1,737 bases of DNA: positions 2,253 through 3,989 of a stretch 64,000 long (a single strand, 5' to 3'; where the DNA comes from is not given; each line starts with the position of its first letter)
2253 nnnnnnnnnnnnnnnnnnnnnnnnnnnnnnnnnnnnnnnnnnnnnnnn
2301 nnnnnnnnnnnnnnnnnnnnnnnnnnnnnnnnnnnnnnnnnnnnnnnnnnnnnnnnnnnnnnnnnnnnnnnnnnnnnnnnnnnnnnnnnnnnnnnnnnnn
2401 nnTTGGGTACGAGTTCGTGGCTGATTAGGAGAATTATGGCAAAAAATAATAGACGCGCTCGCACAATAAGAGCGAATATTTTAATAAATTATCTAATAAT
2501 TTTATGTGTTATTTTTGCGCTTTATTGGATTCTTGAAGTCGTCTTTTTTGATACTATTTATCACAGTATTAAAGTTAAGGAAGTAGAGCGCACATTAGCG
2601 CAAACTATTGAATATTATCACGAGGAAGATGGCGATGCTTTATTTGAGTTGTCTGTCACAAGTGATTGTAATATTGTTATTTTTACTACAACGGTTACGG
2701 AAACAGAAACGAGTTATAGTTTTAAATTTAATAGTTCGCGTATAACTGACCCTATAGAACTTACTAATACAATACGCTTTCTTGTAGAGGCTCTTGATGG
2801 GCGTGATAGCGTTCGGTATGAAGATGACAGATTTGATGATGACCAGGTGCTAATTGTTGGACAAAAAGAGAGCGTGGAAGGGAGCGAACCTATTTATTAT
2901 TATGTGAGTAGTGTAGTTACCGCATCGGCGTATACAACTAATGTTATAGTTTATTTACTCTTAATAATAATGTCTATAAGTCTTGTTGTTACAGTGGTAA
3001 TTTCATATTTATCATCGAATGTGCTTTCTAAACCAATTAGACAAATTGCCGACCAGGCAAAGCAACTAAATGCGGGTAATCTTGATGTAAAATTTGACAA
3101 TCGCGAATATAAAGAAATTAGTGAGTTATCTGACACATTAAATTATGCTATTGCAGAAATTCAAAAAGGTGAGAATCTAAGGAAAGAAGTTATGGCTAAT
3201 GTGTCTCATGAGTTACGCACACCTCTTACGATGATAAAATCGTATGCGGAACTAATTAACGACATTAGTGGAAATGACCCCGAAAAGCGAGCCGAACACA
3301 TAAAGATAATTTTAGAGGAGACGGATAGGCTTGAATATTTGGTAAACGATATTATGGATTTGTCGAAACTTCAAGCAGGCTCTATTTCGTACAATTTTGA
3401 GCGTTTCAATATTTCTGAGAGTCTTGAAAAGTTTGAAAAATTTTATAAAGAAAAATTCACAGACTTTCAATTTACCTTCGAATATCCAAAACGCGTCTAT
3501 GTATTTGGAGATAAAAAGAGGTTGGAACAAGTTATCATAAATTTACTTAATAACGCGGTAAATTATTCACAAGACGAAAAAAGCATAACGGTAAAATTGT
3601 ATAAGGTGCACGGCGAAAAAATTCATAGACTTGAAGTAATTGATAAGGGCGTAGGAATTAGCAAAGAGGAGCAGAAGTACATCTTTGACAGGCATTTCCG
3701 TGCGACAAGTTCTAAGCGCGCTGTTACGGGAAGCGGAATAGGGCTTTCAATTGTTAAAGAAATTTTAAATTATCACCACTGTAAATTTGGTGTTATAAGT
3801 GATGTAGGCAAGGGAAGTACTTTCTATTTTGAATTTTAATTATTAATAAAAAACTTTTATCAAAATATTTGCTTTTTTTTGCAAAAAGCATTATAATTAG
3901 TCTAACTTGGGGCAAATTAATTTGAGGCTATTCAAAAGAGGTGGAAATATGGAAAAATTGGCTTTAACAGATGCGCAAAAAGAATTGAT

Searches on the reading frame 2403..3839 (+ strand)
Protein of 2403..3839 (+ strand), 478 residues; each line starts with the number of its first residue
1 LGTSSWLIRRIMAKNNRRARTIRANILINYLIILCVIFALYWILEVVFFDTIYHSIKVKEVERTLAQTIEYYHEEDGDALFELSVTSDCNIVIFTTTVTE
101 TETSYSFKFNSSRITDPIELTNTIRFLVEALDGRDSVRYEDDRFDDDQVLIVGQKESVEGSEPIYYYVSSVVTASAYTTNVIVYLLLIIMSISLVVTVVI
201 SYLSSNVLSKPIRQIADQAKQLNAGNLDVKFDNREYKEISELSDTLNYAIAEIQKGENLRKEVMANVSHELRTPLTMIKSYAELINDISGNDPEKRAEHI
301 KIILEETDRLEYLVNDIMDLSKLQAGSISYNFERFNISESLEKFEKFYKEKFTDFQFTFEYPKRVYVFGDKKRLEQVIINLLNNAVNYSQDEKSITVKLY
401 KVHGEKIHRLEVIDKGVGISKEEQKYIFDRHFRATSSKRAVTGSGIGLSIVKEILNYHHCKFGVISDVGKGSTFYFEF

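Call 44: search_protein_families(library=pfam, proteins=[window:2403-3839:+])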
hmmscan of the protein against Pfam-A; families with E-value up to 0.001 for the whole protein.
window:2403-3839:+ (478 aa): 3 families
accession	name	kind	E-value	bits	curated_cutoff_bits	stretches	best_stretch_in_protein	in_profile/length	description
PF02518.31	HATPase_c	-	6.8e-23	81.7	26.4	1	369-477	1-106/111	Histidine kinase-, DNA gyrase B-, and HSP90-like ATPase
PF00512.31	HisKA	-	1.2e-19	70.6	26.9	1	260-326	2-66/66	His Kinase A (phospho-acceptor) domain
PF00672.30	HAMP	-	3e-05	24.7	25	1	206-254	4-52/53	HAMP domain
